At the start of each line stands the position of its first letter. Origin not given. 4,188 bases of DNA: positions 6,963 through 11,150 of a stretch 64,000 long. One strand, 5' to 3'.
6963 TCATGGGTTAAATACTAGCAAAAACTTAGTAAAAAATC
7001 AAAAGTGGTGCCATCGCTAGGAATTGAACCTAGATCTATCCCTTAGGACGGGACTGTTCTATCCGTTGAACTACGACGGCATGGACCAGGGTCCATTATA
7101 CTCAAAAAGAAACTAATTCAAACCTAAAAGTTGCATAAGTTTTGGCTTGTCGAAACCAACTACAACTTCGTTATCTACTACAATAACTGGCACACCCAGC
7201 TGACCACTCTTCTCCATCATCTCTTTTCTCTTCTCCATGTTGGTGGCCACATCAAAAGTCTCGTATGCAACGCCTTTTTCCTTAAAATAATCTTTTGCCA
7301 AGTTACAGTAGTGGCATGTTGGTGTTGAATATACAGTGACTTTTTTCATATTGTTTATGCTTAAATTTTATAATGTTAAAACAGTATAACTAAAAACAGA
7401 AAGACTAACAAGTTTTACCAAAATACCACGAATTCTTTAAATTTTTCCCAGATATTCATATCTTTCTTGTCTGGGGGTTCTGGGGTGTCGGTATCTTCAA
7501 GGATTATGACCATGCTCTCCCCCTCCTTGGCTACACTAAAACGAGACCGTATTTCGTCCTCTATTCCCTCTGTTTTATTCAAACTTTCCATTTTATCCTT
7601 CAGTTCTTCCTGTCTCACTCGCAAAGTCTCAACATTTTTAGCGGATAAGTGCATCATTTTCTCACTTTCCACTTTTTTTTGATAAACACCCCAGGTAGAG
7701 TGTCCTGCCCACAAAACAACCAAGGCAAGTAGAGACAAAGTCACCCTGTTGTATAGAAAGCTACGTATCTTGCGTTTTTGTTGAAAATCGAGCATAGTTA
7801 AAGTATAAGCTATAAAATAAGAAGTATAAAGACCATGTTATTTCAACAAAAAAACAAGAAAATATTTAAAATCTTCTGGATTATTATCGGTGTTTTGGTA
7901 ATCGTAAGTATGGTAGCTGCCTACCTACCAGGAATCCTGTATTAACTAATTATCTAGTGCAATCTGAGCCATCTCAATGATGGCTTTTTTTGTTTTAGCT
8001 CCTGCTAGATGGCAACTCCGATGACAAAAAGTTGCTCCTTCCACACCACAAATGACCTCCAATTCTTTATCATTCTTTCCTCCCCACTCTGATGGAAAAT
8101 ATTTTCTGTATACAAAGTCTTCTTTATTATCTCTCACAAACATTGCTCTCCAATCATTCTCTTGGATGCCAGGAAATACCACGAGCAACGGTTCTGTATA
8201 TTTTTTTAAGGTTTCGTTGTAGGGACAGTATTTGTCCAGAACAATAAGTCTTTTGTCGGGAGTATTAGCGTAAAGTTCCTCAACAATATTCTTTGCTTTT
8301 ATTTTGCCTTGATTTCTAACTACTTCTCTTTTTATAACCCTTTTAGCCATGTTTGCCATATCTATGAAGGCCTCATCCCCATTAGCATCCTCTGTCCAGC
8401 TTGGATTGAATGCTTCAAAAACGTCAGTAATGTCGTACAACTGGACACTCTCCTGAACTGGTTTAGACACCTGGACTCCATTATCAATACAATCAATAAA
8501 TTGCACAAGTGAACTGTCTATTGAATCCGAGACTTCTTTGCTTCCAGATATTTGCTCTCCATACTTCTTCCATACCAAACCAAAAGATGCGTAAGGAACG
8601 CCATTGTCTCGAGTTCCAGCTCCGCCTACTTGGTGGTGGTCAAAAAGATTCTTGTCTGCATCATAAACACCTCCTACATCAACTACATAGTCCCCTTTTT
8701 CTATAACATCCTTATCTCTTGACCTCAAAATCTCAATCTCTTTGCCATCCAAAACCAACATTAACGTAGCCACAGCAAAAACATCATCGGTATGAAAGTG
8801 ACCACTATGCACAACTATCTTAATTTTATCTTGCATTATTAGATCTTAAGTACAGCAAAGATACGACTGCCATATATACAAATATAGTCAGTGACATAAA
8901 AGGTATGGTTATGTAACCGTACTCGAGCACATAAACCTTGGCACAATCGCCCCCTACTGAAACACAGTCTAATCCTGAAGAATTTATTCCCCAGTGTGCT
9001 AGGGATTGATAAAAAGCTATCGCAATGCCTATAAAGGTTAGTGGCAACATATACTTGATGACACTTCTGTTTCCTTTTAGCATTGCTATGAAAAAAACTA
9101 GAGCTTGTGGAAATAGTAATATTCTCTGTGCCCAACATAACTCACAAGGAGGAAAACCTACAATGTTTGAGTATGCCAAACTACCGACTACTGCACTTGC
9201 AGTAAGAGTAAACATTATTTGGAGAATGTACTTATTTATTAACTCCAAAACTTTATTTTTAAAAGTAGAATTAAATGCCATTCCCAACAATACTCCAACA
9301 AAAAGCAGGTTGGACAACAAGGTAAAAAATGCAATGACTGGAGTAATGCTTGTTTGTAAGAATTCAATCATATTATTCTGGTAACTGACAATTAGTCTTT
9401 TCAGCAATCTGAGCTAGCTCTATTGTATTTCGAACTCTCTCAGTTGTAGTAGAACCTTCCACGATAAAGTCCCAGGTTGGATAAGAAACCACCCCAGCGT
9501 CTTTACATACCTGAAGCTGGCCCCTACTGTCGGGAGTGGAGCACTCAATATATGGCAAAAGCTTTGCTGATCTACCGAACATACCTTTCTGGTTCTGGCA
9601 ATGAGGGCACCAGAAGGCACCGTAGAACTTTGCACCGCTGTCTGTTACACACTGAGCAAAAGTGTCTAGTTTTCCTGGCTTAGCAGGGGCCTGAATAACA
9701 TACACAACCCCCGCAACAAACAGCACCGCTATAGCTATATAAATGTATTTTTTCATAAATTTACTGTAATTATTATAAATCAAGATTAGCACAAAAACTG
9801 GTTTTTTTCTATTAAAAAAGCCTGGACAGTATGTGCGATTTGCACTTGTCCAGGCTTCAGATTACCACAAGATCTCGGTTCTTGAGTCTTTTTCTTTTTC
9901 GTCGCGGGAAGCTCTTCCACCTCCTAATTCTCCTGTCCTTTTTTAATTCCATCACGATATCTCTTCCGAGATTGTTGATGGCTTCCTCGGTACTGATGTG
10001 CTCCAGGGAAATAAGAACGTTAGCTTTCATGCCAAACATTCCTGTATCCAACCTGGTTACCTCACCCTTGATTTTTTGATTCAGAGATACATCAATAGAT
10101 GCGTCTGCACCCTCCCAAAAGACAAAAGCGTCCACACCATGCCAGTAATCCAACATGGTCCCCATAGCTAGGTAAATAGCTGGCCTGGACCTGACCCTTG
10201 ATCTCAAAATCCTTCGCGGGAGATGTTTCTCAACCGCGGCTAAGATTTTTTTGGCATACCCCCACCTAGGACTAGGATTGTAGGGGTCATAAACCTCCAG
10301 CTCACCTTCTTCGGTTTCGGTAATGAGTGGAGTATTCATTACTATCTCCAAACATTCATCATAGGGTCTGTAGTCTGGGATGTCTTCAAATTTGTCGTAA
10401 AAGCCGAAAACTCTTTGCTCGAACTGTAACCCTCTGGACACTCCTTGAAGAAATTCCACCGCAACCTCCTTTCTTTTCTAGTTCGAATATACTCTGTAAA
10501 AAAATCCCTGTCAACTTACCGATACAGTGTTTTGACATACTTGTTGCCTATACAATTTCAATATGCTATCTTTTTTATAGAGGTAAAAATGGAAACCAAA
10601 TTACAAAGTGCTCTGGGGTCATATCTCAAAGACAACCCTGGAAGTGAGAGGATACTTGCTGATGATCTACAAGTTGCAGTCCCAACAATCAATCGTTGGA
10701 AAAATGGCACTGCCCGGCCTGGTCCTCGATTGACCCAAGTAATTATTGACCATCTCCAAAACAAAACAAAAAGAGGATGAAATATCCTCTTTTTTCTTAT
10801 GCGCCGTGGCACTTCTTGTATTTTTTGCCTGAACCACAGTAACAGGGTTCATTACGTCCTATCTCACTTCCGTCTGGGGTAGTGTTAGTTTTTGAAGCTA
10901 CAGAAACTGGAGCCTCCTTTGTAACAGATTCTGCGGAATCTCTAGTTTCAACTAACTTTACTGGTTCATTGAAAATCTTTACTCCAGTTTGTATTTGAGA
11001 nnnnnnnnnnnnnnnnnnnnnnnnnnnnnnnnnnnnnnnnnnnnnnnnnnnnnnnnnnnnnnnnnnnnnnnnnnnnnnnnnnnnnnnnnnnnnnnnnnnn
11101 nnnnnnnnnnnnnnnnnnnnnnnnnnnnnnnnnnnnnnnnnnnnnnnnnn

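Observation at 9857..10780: Second GC-elevated islet: divergent XRE regulator plus unknown 200-aa protein, with strong SD and a GTG start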

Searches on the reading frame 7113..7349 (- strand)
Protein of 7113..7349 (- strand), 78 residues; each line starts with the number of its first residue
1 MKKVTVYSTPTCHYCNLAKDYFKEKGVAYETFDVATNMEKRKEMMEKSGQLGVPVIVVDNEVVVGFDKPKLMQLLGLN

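Call 8: search_protein_families(library=pfam, proteins=[window:7113-7349:-], max_evalue=1)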
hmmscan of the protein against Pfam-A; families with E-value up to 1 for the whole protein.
window:7113-7349:- (78 aa): 12 families
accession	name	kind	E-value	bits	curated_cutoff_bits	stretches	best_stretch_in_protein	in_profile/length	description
PF00462.30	Glutaredoxin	-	5.5e-20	71.8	22.9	1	4-63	1-60/60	Glutaredoxin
PF13417.12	GST_N_3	-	1.1e-06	29.3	22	1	7-63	2-57/75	Glutathione S-transferase, N-terminal domain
PF13192.12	Thioredoxin_3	-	4.3e-05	23.9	24.8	1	3-64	2-61/76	Thioredoxin domain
PF05768.20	Glrx-like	-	6e-05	23.7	26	1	3-61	1-58/77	Glutaredoxin-like domain (DUF836)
PF13409.12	GST_N_2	-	0.0015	19.5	25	1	11-65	1-59/70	Glutathione S-transferase, N-terminal domain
PF01323.26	DSBA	-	0.0025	18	25.6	1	29-72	143-186/191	DSBA-like thioredoxin domain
PF06953.17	ArsD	-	0.0051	17.5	27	1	39-65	59-85/123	Arsenical resistance operon protein ArsD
PF13098.12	Thioredoxin_2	-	0.011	16.6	27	1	3-61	8-84/104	Thioredoxin-like domain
PF00863.25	Peptidase_C4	-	0.016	14.9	27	1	45-74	151-180/244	Peptidase family C4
PF24829.1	Phage_connect_2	-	0.071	13.8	24.3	1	14-70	25-79/105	Phage connector protein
PF02798.26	GST_N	-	0.087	13.6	20.9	1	3-63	2-64/76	Glutathione S-transferase, N-terminal domain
PF04908.21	SH3BGR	-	0.098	13.3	21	1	24-49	29-54/99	SH3-binding, glutamic acid-rich protein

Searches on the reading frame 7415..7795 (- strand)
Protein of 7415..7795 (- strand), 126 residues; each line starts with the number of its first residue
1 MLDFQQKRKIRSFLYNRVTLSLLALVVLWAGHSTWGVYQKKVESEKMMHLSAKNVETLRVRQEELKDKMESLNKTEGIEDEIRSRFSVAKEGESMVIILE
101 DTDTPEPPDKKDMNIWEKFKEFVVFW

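Call 8: search_protein_families(library=pfam, proteins=[window:7415-7795:-], max_evalue=1)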
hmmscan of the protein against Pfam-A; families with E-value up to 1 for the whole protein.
window:7415-7795:- (126 aa): 3 families
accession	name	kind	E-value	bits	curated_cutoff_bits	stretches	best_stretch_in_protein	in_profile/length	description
PF04977.20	DivIC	-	1.6e-06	28.2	28.9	1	24-100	5-79/80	Septum formation initiator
PF03646.20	FlaG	-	0.047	14.3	23.8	1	40-121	9-93/101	FlaG protein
PF02344.20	Myc-LZ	-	0.06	13.6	24.3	1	55-72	10-27/31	Myc leucine zipper domain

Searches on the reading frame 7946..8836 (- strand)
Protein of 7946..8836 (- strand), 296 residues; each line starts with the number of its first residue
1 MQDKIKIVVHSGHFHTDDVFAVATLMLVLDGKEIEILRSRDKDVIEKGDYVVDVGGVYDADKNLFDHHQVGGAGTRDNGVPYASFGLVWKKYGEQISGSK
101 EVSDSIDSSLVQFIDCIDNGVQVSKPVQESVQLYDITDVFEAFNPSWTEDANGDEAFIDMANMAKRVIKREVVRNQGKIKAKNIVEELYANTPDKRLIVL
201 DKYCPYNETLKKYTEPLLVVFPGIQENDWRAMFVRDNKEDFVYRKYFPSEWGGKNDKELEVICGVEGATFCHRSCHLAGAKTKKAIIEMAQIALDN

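Call 8: search_protein_families(library=pfam, proteins=[window:7946-8836:-], max_evalue=1)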
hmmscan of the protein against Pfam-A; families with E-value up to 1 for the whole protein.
window:7946-8836:- (296 aa): 2 families
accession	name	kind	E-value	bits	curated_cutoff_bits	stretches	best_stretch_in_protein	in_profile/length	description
PF03690.18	MYG1_exonuc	-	3.3e-69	234.4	22.1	1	6-294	1-318/318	Uncharacterised protein family (UPF0160)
PF07165.16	DUF1397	-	0.055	13.3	25.7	0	175-215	39-80/207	Protein of unknown function (DUF1397)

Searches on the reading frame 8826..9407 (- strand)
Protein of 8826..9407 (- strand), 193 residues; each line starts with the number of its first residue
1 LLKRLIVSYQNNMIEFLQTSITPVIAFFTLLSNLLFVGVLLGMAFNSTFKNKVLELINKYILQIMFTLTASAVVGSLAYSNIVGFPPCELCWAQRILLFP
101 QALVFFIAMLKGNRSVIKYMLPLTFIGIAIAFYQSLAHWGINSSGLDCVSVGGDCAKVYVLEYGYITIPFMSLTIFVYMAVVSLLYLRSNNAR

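Call 8: search_protein_families(library=pfam, proteins=[window:8826-9407:-], max_evalue=1)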
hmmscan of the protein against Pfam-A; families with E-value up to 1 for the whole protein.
window:8826-9407:- (193 aa): 1 family
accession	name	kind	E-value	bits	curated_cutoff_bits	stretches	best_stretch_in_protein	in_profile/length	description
PF02600.21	DsbB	-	3.6e-12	47.4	22.1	1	61-185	4-147/148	Disulfide bond formation protein DsbB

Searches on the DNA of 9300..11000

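Call 63: search_rna_families(source=window, start=9300, end=11000, threshold=evalue, max_evalue=1)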
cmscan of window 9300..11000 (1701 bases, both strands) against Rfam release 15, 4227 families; matches with E-value up to 1: 3.
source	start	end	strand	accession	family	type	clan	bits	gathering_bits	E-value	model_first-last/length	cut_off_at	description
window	10766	10848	+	RF02420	Bp1_162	Gene; sRNA;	-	24.1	50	0.26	1-100/100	no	Burkholderia sRNA Bp1_Cand612_SIPHT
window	9766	9863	-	RF00020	U5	Gene; snRNA; splicing;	-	23.8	40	0.79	1-117/117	no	U5 spliceosomal RNA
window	10737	10802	+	RF02029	sraA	Gene; sRNA;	-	23.4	56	0.91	1-95/95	no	sraA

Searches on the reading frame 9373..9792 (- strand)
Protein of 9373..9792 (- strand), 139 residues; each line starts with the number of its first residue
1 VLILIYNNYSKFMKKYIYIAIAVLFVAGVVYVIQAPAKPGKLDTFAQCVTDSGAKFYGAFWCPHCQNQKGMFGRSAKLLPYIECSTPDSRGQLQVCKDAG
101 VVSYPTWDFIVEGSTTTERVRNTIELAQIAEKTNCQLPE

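Call 8: search_protein_families(library=pfam, proteins=[window:9373-9792:-], max_evalue=1)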
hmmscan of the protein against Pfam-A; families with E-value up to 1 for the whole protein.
window:9373-9792:- (139 aa): 3 families
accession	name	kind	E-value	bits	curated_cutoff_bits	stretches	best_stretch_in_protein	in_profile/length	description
PF00085.26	Thioredoxin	-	1.4e-05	25.4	23.5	1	55-130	24-98/103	Thioredoxin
PF01667.23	Ribosomal_S27e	-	0.074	13.2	24.5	1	62-86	10-34/55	Ribosomal protein S27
PF08139.17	LPAM_1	-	0.11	13.5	20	1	13-28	1-16/18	Prokaryotic membrane lipoprotein lipid attachment site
